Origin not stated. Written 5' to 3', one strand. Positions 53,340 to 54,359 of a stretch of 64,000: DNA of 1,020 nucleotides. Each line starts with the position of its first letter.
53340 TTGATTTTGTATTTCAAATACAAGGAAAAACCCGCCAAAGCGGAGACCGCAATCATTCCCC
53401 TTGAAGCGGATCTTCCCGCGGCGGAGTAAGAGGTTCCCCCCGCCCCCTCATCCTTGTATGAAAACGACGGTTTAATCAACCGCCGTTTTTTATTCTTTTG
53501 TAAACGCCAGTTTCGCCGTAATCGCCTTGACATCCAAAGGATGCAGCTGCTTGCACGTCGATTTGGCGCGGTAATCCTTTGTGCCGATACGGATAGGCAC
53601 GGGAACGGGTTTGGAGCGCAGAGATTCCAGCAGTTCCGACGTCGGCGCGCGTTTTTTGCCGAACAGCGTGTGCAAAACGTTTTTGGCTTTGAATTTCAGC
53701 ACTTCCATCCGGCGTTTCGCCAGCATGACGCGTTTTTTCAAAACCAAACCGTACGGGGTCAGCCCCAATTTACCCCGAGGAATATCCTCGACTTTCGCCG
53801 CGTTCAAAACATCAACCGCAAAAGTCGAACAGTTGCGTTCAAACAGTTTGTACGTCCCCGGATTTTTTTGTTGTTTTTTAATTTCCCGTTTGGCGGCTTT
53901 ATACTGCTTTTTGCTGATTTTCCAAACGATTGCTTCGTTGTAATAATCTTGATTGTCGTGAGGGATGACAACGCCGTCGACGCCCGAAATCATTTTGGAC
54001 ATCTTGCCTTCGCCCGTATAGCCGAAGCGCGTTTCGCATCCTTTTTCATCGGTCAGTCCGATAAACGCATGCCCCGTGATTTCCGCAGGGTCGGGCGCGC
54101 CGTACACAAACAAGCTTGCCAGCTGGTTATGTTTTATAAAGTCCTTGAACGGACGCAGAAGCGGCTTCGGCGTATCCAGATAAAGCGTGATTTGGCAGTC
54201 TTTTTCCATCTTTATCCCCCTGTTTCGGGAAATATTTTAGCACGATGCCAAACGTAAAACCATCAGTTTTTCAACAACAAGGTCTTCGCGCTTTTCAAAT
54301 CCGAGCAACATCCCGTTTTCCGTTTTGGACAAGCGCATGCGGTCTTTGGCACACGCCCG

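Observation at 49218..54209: Two paralogous permuted papain-fold proteins bracketing a cargo of Cys-rich secreted protein, LysR regulator and SemiSWEET-like gene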

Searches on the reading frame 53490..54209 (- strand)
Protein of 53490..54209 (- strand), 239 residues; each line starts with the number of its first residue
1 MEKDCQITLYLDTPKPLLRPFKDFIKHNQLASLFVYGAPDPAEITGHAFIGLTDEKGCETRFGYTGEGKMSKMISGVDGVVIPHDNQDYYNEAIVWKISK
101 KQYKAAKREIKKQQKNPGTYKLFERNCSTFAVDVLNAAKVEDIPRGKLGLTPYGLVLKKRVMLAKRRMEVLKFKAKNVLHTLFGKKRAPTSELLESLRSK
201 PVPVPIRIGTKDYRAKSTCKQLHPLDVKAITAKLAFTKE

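Call 4: search_protein_families(library=pfam, proteins=[window:53490-54209:-], max_evalue=1)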
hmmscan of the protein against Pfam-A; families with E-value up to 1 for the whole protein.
window:53490-54209:- (239 aa): 4 families
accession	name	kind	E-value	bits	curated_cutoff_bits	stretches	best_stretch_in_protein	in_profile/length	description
PF05903.20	Peptidase_C97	-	0.00029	21.1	29.2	1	98-145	82-128/151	PPPDE putative peptidase domain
PF13387.12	Lnb_N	-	0.0036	17.3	22.2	1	98-139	108-152/175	Lnb N-terminal periplasmic domain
PF25218.1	TseH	-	0.01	16.2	27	1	98-138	117-161/167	Type VI secretion system effector TseH-like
PF05608.18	RTE1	-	0.18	12.3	29.4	1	98-141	89-131/149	RTE1-like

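Call 5: search_protein_families(library=ncbifam, proteins=[window:53490-54209:-], max_evalue=0.1)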
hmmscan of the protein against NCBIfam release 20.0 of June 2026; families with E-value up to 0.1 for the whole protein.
window:53490-54209:- (239 aa): 0 families

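Call 6: search_solved_structures(query=window:53490-54209:-, max_evalue=10, show_alignments=3)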
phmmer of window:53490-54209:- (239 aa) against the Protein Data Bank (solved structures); distinct sequences matched with E-value up to 10: 1.
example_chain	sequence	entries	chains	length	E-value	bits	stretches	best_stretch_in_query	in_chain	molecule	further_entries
9fhl_c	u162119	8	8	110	1.3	12.1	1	98-187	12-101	Small ribosomal subunit protein eS25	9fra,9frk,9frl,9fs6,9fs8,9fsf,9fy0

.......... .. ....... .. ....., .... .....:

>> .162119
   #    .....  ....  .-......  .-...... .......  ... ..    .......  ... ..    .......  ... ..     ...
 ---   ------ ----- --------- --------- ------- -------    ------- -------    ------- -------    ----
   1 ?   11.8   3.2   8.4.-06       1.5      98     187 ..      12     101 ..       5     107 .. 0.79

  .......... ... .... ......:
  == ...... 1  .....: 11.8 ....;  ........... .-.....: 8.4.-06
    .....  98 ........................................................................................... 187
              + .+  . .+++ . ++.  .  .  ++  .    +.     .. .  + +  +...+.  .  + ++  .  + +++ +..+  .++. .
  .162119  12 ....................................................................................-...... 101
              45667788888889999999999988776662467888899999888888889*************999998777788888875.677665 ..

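Call 8: find_homologous_proteins(query=window:53490-54209:-, max_evalue=0.001)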
Query window:53490-54209:- (239 aa): 76 proteins with E <= 0.001 among 341 candidates.
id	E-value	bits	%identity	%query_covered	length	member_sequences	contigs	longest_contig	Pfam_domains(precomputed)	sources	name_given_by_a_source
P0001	4.7e-155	532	99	100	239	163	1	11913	-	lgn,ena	-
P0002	4.8e-139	480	89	100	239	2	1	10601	-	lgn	-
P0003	1.8e-138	478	89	100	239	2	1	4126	-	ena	-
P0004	3.7e-138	477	89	100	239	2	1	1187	-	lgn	-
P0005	6.4e-138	476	89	100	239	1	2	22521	-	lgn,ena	-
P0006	1.1e-137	475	88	100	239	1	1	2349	-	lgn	-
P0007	2.8e-137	474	89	100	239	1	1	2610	-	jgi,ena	-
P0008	1.6e-135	468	87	100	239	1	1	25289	-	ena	-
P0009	1.4e-133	462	86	100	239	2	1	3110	-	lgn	-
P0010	2.2e-127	442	82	100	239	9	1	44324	-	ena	-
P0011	4.9e-96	339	96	66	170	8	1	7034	-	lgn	-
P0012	5.9e-82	293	57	98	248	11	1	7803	-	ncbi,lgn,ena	-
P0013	7.0e-82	293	59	98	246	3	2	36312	-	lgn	-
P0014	4.3e-81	290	57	98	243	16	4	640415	PF13387.13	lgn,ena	-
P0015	9.1e-80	286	57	97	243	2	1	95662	PF13387.13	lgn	-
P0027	3.8e-73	264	53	98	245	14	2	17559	PF13387.13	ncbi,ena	-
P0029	4.5e-70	254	50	99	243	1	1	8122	PF13387.13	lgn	-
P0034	8.7e-65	237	51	97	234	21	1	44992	-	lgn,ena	-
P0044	5.6e-54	201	47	96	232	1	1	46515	PF13387.13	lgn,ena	-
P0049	6.0e-49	185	44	98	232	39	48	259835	-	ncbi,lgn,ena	-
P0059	1.9e-38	151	42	91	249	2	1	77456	PF27349.1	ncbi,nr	ncbi:MAG: hypothetical protein IJ752_09135 [Alphaproteobacteria bacterium]|nr:hypothetical protein [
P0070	2.8e-36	144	40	89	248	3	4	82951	PF27349.1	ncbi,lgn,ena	-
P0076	1.9e-25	108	38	87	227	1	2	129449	PF27349.1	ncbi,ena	-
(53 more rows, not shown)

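Call 10: search_protein_families(library=pfam, proteins=[P0059, P0070, P0076, P0014, P0044], max_evalue=1)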
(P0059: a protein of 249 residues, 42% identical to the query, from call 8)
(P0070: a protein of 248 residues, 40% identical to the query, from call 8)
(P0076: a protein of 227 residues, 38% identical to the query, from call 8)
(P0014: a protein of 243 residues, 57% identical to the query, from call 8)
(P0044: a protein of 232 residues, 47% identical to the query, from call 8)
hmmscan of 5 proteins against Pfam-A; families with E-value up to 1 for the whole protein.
P0059 (249 aa): 4 families
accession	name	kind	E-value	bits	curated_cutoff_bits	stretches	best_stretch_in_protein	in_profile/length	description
PF13387.12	Lnb_N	-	0.0041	17.1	22.2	1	93-134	109-152/175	Lnb N-terminal periplasmic domain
PF25218.1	TseH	-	0.02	15.2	27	1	89-130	114-158/167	Type VI secretion system effector TseH-like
PF05903.20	Peptidase_C97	-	0.056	13.7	29.2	1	52-140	44-128/151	PPPDE putative peptidase domain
PF08272.16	Zn_Ribbon_Topo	-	0.14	12.4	25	1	43-62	18-37/41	Topoisomerase I zinc-ribbon-like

P0070 (248 aa): 2 families
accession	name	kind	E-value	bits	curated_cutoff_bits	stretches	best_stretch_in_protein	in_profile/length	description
PF13387.12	Lnb_N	-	0.00012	22.1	22.2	1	91-133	105-152/175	Lnb N-terminal periplasmic domain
PF05903.20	Peptidase_C97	-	0.059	13.7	29.2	1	53-142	45-131/151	PPPDE putative peptidase domain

P0076 (227 aa): 2 families
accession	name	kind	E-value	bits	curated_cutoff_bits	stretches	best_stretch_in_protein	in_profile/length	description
PF25218.1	TseH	-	0.1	12.9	27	1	97-149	103-159/167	Type VI secretion system effector TseH-like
PF05903.20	Peptidase_C97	-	0.11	12.8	29.2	1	110-163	82-133/151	PPPDE putative peptidase domain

P0014 (243 aa): 1 family
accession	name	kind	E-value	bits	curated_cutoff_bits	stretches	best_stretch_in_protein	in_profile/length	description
PF13387.12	Lnb_N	-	3e-07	30.6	22.2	1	101-144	107-153/175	Lnb N-terminal periplasmic domain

P0044 (232 aa): 1 family
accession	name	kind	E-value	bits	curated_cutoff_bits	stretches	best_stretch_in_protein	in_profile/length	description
PF13387.12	Lnb_N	-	1.7e-05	24.9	22.2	1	91-133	107-152/175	Lnb N-terminal periplasmic domain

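Call 14: find_related_loci(query=A1, collection=genome_contigs, flank=10000)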
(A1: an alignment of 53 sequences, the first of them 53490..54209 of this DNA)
Query A1 (239 aa) in genome_contigs; peptide patterns used: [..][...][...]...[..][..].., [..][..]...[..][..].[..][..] (x = any residue, [..] = any of these).
71 stretches matched a pattern; 52 encode a relative of the query (tblastn E <= 1e-3); 52 distinct loci.
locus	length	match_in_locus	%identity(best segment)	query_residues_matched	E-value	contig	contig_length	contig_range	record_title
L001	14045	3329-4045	99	1-239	4e-159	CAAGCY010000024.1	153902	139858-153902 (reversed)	MAG TPA_asm: Alphaproteobacteria bacterium, isolate HGM16787, WGS project CAAGCY010000000 data, contig: SRS476139_58_k11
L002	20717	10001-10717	97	1-239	2e-157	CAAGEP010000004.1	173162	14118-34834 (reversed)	MAG TPA_asm: Alphaproteobacteria bacterium, isolate HGM16788, WGS project CAAGEP010000000 data, contig: SRS476164_70_k11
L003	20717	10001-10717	87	1-239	1e-142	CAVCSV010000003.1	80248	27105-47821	Limosilactobacillus gorillae isolate H07622-L1_cleanbin_000006 genome assembly, contig: Spades_H07622-L1_contig_137, who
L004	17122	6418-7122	59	2-235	2e-91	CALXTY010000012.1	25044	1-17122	MAG: uncultured Alphaproteobacteria bacterium isolate BRZ_DM__bin96 genome assembly, contig: BRZ_DM__NODE_2768_length_25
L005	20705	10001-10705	57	2-235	4e-87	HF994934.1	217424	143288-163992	Acetobacter sp. CAG:977 genomic scaffold, scf124, whole genome shotgun sequence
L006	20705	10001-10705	56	2-235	7e-86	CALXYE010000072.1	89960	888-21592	MAG: uncultured Alphaproteobacteria bacterium isolate E04__bin108 genome assembly, contig: E04__k127_2427978, whole geno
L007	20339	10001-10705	55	2-235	2e-85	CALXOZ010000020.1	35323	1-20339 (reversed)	MAG: uncultured Alphaproteobacteria bacterium isolate BRZ_E__bin160 genome assembly, contig: BRZ_E__NODE_2361_length_353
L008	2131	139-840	55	3-235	4e-88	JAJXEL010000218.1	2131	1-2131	MAG: Alphaproteobacteria bacterium isolate C13_60.fa NODE_19076_length_2131_cov_4.220135, whole genome shotgun sequence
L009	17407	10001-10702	55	3-235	7e-84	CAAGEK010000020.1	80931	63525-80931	MAG TPA_asm: Alphaproteobacteria bacterium, isolate HGM16795, WGS project CAAGEK010000000 data, contig: SRS476163_71_k11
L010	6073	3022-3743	98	1-239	1e-130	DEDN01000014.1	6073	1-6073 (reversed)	MAG TPA_asm: Alphaproteobacteria bacterium UBA2903 UBA2903_contig_50617, whole genome shotgun sequence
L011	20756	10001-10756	52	2-235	1e-83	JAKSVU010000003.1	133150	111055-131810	MAG: Alphaproteobacteria bacterium isolate Horse_feces367 MAG367_3, whole genome shotgun sequence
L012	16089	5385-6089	54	2-235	2e-83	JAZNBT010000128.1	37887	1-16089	MAG: Alphaproteobacteria bacterium isolate T1900044741_TS20190207.MAGScoT_cleanbin_000004 SGB_2063_k141_2652110, whole g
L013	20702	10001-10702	54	3-235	1e-82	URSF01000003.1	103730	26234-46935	uncultured Rhodospirillaceae bacterium isolate UMGS1296 genome assembly, contig: NODE_70_length_103730_cov_9.659281, who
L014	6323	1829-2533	53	2-235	7e-81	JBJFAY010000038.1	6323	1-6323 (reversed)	MAG: Alphaproteobacteria bacterium isolate PUUB15_bin.049 NODE_14533_length_6323_cov_5.626675, whole genome shotgun sequ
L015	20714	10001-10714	53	2-238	9e-80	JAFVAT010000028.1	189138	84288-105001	MAG: Alphaproteobacteria bacterium isolate RGIG5000 Roe_deer_Rumen-5__c3932, whole genome shotgun sequence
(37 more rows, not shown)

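Call 16: predict_structure(alignment_id=A1)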
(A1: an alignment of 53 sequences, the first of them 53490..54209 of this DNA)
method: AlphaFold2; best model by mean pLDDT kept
length: 239 residues; sequences in the alignment: 53
mean_pLDDT: 89.6   pTM: 0.88
mean pLDDT of the five models: 89.6, 89.3, 87.5, 87.4, 86.6
residues with pLDDT >= 90: 175; 70-90: 40; 50-70: 23; < 50: 1
segments of 3 or more residues with pLDDT < 50: none
pLDDT, mean of each block of 10 residues (from residue 1): 91 87 66 59 82 96 86 87 93 97 98 96 92 98 92 95 96 94 93 94 95 91 92 80
secondary structure, 60 per line:
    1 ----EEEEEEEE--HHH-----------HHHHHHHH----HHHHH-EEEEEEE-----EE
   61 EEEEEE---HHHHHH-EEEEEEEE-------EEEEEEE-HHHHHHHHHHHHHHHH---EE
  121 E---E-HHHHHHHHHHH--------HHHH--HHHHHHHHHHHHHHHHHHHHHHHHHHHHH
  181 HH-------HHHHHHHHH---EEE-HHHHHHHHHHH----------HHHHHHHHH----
elements in order: E5-12 H29-36 H41-45 E47-53 E59-66 H70-75 E77-84 E92-98 H100-115 E119-121 H127-137 H146-149 H152-182 H190-198 E202-204 H206-216 H227-235

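Call 17: search_protein_representatives(alignment_id=A1)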
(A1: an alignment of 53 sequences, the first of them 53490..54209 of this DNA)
Query: 53 sequences, 240 profile positions. Proteins with E-value up to 0.001 (for the whole library): 398; up to 1e-10: 32; up to 1e-30: 9. The best 150 are listed.
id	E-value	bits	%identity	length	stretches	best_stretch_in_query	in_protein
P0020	3.4e-98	344.1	-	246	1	3-238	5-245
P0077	1.3e-97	342.2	-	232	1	3-239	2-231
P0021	1.5e-91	322.4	-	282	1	4-222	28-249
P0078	8.8e-88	310.0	-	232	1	5-238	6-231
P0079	1.9e-76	272.9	-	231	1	4-238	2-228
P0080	1.8e-75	269.8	-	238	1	3-238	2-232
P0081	5.4e-69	248.5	-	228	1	3-236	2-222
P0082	1.8e-35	138.8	-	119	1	121-237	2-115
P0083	4.9e-33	130.8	-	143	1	5-118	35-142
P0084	3.4e-29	118.2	-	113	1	3-120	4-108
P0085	2.2e-25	105.7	-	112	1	4-88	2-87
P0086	3.6e-25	105.1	-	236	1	4-221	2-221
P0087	4.5e-24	101.5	-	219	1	3-192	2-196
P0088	5.6e-24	101.2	-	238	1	3-202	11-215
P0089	1.4e-23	99.9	-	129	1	6-89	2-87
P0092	2.0e-22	96.1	-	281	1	3-188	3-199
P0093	5.6e-19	84.8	-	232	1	5-203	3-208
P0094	2.0e-17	79.7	-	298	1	4-190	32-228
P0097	4.4e-15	72.1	-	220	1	3-202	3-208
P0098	7.1e-15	71.4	-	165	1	44-147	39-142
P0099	9.1e-13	64.5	-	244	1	8-157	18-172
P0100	1.0e-12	64.3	-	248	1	41-157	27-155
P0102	1.5e-12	63.8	-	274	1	23-142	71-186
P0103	2.2e-12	63.2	-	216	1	36-173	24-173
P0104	2.5e-12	63.0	-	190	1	36-181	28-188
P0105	7.1e-12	61.5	-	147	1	45-146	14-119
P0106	3.8e-11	59.2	-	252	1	7-150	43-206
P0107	1.8e-10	56.9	-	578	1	46-152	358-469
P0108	2.2e-10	56.7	-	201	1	42-146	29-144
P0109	2.5e-10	56.5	-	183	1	43-148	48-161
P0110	2.7e-10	56.4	-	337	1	34-157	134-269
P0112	1.4e-09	54.0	-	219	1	45-147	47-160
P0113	2.6e-09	53.1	-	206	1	46-151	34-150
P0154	2.2e-07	46.8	-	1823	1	44-138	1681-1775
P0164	3.9e-07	46.0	-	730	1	45-148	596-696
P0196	2.4e-06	43.4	-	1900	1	30-144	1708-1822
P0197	2.5e-06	43.4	-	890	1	24-157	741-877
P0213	5.1e-06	42.4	-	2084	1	36-141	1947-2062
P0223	6.3e-06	42.1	-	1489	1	77-158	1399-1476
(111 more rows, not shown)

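Call 22: search_protein_families(library=pfam, proteins=[P0154, P0196, P0213, P0223, P0107, P0197, P0164, P0086], max_evalue=0.01)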
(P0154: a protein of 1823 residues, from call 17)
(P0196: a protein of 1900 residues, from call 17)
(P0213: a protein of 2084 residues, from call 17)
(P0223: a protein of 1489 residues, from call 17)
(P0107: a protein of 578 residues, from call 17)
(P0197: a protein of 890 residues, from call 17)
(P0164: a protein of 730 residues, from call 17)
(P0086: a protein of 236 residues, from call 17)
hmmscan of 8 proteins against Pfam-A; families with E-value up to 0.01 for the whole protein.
P0154 (1823 aa): 1 family
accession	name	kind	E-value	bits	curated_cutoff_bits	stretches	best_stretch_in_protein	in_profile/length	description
PF05593.20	RHS_repeat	-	6e-105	342.5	22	10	1005-1039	1-35/38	RHS Repeat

P0196 (1900 aa): 1 family
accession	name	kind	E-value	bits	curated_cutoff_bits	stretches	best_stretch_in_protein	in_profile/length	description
PF05593.20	RHS_repeat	-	2.7e-61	203.3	22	11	1205-1241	1-37/38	RHS Repeat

P0213 (2084 aa): 6 families
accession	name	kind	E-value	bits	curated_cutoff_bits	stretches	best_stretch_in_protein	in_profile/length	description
PF13517.12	FG-GAP_3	-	2.3e-31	108.6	26.9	6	417-487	1-60/61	FG-GAP-like repeat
PF05593.20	RHS_repeat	-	2.3e-31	108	22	4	1223-1257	2-37/38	RHS Repeat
PF01839.29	FG-GAP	-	1e-17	64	22.1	0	535-558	7-32/37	FG-GAP repeat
PF03534.18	SpvB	-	3.9e-11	43.1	22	1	50-135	3-81/287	Salmonella virulence plasmid 65kDa B protein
PF12256.14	TcdB_toxin_midN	-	5.7e-10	39.2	24.8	1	709-848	25-165/181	Insecticide toxin TcdB middle/N-terminal region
PF03527.20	RHS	-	0.0012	19.1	27.9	0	1649-1678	3-32/38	RHS protein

P0223 (1489 aa): 1 family
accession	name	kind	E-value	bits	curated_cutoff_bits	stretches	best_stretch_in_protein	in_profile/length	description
PF05593.20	RHS_repeat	-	1.7e-30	105.2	22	3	818-854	1-37/38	RHS Repeat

P0107 (578 aa): 2 families
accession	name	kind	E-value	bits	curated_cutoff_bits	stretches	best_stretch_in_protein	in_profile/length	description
PF13699.11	eCIS_core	-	1.5e-32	112.1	22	1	225-301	1-77/79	eCIS core domain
PF05903.20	Peptidase_C97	-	0.0072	16.6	29.2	0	413-464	78-128/151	PPPDE putative peptidase domain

P0197 (890 aa): 2 families
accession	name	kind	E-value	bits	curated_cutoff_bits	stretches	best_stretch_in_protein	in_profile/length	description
PF05593.20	RHS_repeat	-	2.4e-14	53.7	22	2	225-249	10-34/38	RHS Repeat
PF03527.20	RHS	-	0.0035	17.6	27.9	0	583-602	2-21/38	RHS protein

P0164 (730 aa): 1 family
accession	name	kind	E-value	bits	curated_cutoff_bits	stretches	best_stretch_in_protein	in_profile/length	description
PF05903.20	Peptidase_C97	-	0.00048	20.4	29.2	1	638-684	70-116/151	PPPDE putative peptidase domain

P0086 (236 aa): 0 families

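Call 23: fold_search(model_id=the predicted structure, library=pdb)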
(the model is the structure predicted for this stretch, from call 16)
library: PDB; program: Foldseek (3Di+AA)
matches with E <= 10: 56; with E <= 0.001: 0
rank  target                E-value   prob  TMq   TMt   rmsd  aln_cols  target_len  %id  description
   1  7zv1_C                1.1e-01  0.80  0.25  0.51   5.4       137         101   12  Crystal Structure of Aichivirus A 2A protein L64M, L109M mutant (released 2023-05-31)
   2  7zv1_A                1.9e-01  0.51  0.24  0.44   5.7       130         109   12  Crystal Structure of Aichivirus A 2A protein L64M, L109M mutant (released 2023-05-31)
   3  7zv6_C                2.2e-01  0.63  0.26  0.49   5.2       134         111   11  Crystal Structure of Aichivirus A 2A protein (released 2023-05-24)
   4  7zv6_A                2.9e-01  0.60  0.27  0.50   5.4       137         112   11  Crystal Structure of Aichivirus A 2A protein (released 2023-05-24)
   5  7zv1_B                3.9e-01  0.54  0.26  0.49   5.3       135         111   12  Crystal Structure of Aichivirus A 2A protein L64M, L109M mutant (released 2023-05-31)
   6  7zv6_B                4.2e-01  0.47  0.26  0.46   5.4       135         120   11  Crystal Structure of Aichivirus A 2A protein (released 2023-05-24)
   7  8e0p_C                2.8e+00  0.02  0.11  0.04  13.4       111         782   13  Crystal structure of mouse APCDD1 in fusion with engineered MBP (released 2023-05-03)
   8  4buj_D                3.4e+00  0.02  0.09  0.06  15.8        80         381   11  Crystal structure of the S. cerevisiae Ski2-3-8 complex (released 2013-08-28)
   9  2qgy_B                3.6e+00  0.01  0.12  0.09  21.1       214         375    9  Crystal structure of an enolase from the environmental genome shotgun sequencing of the Sargasso Sea (released 2007-07-24)
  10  9q9j_B                3.8e+00  0.01  0.11  0.07  30.4       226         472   11  Cryo-EM structure of human Mre11-Rad50-Nbs1 (MRN) complex bound to DNA and telomeric factor TRF2 fragment (438-542) (released 2025-10-01)
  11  8ih5_B                4.0e+00  0.04  0.16  0.07  17.0       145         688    8  The cryo-EM structure of OsCyc1 that complexed with GGPP (released 2023-12-06)
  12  4buj_G                4.3e+00  0.01  0.08  0.05  14.3        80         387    9  Crystal structure of the S. cerevisiae Ski2-3-8 complex (released 2013-08-28)
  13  5j3t_A                4.3e+00  0.01  0.10  0.16  11.0       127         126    6  Crystal structure of S. pombe Dcp2:Dcp1:Edc1 mRNA decapping complex (released 2016-05-18)
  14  8efx_A                4.6e+00  0.01  0.15  0.15  18.8       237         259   12  Structure of OtDUB DUB Domain disulfide crosslinked with Ubiquitin (released 2023-09-20)
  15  8anp_A                4.6e+00  0.01  0.14  0.09  23.8       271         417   12  Legionella effector Lem3 mutant D190A in complex with Mg2+ (released 2023-04-12)
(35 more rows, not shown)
